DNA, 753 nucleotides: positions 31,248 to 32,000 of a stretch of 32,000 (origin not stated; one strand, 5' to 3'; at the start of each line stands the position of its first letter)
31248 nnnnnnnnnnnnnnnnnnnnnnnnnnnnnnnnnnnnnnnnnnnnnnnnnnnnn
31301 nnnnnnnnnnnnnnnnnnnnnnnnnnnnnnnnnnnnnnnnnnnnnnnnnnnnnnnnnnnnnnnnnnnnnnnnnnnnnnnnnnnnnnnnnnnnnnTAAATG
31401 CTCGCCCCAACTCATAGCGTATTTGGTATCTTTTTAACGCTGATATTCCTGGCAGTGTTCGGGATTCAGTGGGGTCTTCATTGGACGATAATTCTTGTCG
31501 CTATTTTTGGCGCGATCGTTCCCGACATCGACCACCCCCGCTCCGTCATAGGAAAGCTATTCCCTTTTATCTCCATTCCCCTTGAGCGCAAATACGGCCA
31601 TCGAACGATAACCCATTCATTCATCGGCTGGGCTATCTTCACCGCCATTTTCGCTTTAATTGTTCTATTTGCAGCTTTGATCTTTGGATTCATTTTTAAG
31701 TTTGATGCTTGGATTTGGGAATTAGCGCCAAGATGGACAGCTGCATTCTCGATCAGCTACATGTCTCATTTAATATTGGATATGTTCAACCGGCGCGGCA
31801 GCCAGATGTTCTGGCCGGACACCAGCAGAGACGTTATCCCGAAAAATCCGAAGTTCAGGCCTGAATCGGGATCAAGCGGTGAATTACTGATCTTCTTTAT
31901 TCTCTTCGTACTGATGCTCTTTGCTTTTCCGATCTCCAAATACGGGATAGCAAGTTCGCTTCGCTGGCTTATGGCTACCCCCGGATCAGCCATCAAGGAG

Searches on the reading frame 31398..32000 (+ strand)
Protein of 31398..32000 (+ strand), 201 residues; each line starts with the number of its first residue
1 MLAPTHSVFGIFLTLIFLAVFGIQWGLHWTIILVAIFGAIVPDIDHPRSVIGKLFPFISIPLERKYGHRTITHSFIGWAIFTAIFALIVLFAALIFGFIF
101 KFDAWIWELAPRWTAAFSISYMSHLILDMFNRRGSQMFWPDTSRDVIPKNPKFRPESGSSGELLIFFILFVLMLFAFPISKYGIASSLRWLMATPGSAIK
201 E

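Call 6: search_protein_families(library=pfam, proteins=[window:31398-32000:+], max_evalue=1)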
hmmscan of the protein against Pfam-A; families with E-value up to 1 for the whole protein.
window:31398-32000:+ (201 aa): 3 families
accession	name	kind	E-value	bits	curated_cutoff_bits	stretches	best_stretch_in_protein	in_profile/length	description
PF04307.19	YdjM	-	3e-28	98.9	29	1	1-149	1-122/176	YdjM inner membrane protein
PF00882.24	Zn_dep_PLPC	-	0.078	13.4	26.8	1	35-130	29-95/167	Zinc dependent phospholipase C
PF07790.16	Pilin_N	-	0.31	12.4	25.2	0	85-111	13-38/78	Archaeal Type IV pilin, N-terminal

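Call 7: search_protein_families(library=ncbifam, proteins=[window:31398-32000:+], max_evalue=1)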
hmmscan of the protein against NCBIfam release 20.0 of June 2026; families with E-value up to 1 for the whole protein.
window:31398-32000:+ (201 aa): 1 family
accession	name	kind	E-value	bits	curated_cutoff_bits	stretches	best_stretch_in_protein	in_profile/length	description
NF008651.0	PRK11648.1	equivalog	5.1e-22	78.6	216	1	25-176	28-162/196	metal-dependent hydrolase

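Call 8: search_protein_families(library=padloc, proteins=[window:31398-32000:+], max_evalue=1)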
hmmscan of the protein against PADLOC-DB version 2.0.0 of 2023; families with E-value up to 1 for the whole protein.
window:31398-32000:+ (201 aa): 0 families

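Call 67: find_homologous_proteins(query=window:31398-32000:+, max_evalue=0.00001)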
Query window:31398-32000:+ (201 aa): 40 proteins with E <= 0.00001 among 450 candidates.
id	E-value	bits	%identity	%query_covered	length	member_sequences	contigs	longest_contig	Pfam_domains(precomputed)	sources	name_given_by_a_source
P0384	1.1e-96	341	78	100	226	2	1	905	PF04307.20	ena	-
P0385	3.1e-95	336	78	100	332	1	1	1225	PF04307.20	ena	-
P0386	1.1e-87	311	72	100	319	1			PF04307.20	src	-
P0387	6.8e-82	292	73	90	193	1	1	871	PF04307.20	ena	-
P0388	1.3e-78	281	73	87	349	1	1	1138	PF04307.20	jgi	jgi:inner membrane protein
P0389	4.6e-78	280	71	87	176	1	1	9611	PF04307.20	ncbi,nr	ncbi:MAG: metal-dependent hydrolase, partial [Candidatus Saganbacteria bacterium]|nr:metal-dependent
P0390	4.8e-78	280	66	97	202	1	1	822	PF04307.20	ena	-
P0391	1.1e-68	249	66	81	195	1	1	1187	PF04307.20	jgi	-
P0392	5.8e-67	243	71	76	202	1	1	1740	PF04307.20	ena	-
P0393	7.3e-67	243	69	80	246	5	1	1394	PF04307.20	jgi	-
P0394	4.7e-66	240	71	78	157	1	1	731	PF04307.20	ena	-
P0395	4.3e-65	237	55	100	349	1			PF04307.20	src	-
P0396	1.3e-64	236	72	72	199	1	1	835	PF04307.20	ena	-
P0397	1.0e-63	233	67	81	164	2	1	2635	PF04307.20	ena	-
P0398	8.5e-63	230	75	74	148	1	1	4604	PF04307.20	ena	-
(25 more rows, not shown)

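Call 77: predict_structure(alignment_id=A4)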
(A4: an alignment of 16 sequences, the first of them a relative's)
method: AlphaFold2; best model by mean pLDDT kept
length: 324 residues; sequences in the alignment: 16
mean_pLDDT: 76.7   pTM: 0.56
mean pLDDT of the five models: 76.7, 75.4, 73.6, 71.0, 62.4
residues with pLDDT >= 90: 49; 70-90: 195; 50-70: 35; < 50: 45
segments of 3 or more residues with pLDDT < 50: 1-27, 60-69, 193-200
pLDDT, mean of each block of 10 residues (from residue 1): 45 41 48 57 78 63 48 78 81 87 89 87 86 82 82 88 86 89 78 44 78 89 83 84 94 91 72 74 87 94 88 80 89
secondary structure, 60 per line:
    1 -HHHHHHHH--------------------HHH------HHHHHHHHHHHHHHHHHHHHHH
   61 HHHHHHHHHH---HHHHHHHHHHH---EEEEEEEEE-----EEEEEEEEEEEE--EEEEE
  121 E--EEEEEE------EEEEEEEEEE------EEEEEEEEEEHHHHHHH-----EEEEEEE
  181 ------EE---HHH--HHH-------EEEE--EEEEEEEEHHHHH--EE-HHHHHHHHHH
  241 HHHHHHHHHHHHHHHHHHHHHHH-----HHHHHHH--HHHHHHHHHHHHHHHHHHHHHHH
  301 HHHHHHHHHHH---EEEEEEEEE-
elements in order: H2-9 H39-70 H74-84 E88-96 E102-113 E116-121 E124-129 E136-145 E152-161 H162-168 E174-180 E207-210 E213-220 H221-225 H231-263 H269-275 H278-311 E315-323

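Call 81: fold_search(model_id=the predicted structure, library=pdb)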
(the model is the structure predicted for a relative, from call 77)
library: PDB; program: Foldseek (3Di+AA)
matches with E <= 10: 408; with E <= 0.001: 0
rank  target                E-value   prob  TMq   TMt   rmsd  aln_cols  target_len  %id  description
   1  2f5t_X                6.1e-03  1.00  0.21  0.29   2.1        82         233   10  Crystal Structure of the sugar binding domain of the archaeal transcriptional regulator TrmB (released 2006-02-21)
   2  3qph_A                1.3e-02  1.00  0.21  0.20   2.4        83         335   10  The three-dimensional structure of TrmB, a global transcriptional regulator of the hyperthermophilic archaeon Pyrococc (released 2012-05-30)
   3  9fnd_Y                5.5e-02  0.33  0.16  0.17  17.1       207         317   11  Transcriptional activator PafBC bound to mycobacterial RNA polymerase (released 2025-02-12)
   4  7zpp_N                1.6e-01  0.60  0.13  0.16   7.6        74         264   14  Cryo-EM structure of the MVV CSC intasome at 4.5A resolution (released 2022-05-11)
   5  5ual_I                1.6e-01  0.18  0.18  0.06  29.5       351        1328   12  Escherichia coli RNA polymerase and Rifampin complex, RpoB S531L mutant (released 2017-01-11)
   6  9r62_I                2.0e-01  0.44  0.23  0.13  18.4       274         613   12  CPS co-polymerase Wzc_C1 (released 2026-03-04)
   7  9fnd_X                2.0e-01  0.18  0.17  0.16  14.9       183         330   10  Transcriptional activator PafBC bound to mycobacterial RNA polymerase (released 2025-02-12)
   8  6sj9_B                2.1e-01  0.10  0.13  0.07  16.7       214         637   15  Proteasome accessory factor B/C (PafBC) of Arthrobacter aurescens (released 2019-10-16)
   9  6c6u_I                2.4e-01  0.14  0.18  0.06  28.1       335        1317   14  CryoEM structure of E.coli RNA polymerase elongation complex bound with NusG (released 2018-07-25)
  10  6vnw_C                2.5e-01  0.08  0.14  0.08  29.6       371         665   10  Cryo-EM structure of apo-BBSome (released 2020-07-01)
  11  6voa_C                3.0e-01  0.08  0.14  0.08  29.3       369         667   10  Cryo-EM structure of the BBSome-ARL6 complex (released 2020-06-24)
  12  9tg4_F                3.3e-01  0.54  0.23  0.22  13.8       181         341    8  Structure of the YbjP lipoprotein bound to the AcrABZ-TolC efflux pump (released 2026-04-08)
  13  3fpp_B                3.3e-01  0.47  0.20  0.23  10.2       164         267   13  Crystal structure of E.coli MacA (released 2009-04-28)
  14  6ymh_BBB              3.3e-01  0.08  0.10  0.14  11.5       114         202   10  X-ray structure of the K72I, Y129F, R133L, H199A quadruple mutant of PNP-oxidase from E. coli in complex with PLP (released 2021-04-28)
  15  5t3a                  4.1e-01  0.28  0.12  0.18   6.9        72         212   15  Maedi-Visna virus (MVV) integrase CCD-CTD (residues 60-275) (released 2017-01-18)
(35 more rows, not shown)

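Call 108: fold_search(model_id=the predicted structure, library=viral)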
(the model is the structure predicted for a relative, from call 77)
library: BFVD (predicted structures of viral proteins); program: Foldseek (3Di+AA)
matches with E <= 10: 515; with E <= 0.001: 0
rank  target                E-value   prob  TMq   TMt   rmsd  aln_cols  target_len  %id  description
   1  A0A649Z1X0            1.1e-01  0.60  0.15  0.32   7.0        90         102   21  (no name in the UniProt tables at hand)
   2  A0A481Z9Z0            1.7e-01  0.14  0.09  0.09  16.2       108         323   17  Uncharacterized protein [Pithovirus LCPAC302]
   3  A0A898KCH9            3.4e-01  0.30  0.14  0.34   7.5        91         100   14  (no name in the UniProt tables at hand)
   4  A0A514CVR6            3.4e-01  0.25  0.18  0.24  14.3       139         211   14  Uncharacterized protein [Achromobacter phage vB_AxyP_19-32_Axy21]
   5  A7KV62                3.8e-01  0.72  0.16  0.29   5.6        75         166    9  (no name in the UniProt tables at hand)
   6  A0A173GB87            4.1e-01  0.80  0.17  0.61   3.1        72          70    8  Uncharacterized protein [Bacillus phage SalinJah]
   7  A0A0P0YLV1            4.8e-01  0.35  0.15  0.25   6.1        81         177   12  (no name in the UniProt tables at hand)
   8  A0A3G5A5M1            4.8e-01  0.18  0.21  0.21  17.3       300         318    8  Uncharacterized protein [Homavirus sp.]
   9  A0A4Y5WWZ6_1          4.8e-01  0.06  0.09  0.03  13.2       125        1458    8  (no name in the UniProt tables at hand)
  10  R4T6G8                5.1e-01  0.25  0.09  0.14  10.4        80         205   20  Uncharacterized protein [Haloarcula hispanica tailed virus 1]
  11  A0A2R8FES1            5.1e-01  0.07  0.09  0.14  16.0        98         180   14  Uncharacterized protein [Brazilian cedratvirus IHUMI]
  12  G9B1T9                5.7e-01  0.15  0.17  0.26  16.0       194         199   10  Gp188 [Bacillus phage W.Ph.]
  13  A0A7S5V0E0            6.0e-01  0.51  0.13  0.53   5.1        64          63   14  (no name in the UniProt tables at hand)
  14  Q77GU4                6.0e-01  0.21  0.12  0.34   8.0        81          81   10  Uncharacterized protein [Culex nigripalpus nucleopolyhedrovirus (isolate Florida/1997)]
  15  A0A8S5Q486            6.0e-01  0.21  0.13  0.30  11.7       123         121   11  Uncharacterized protein [Myoviridae sp. ctMYT7]
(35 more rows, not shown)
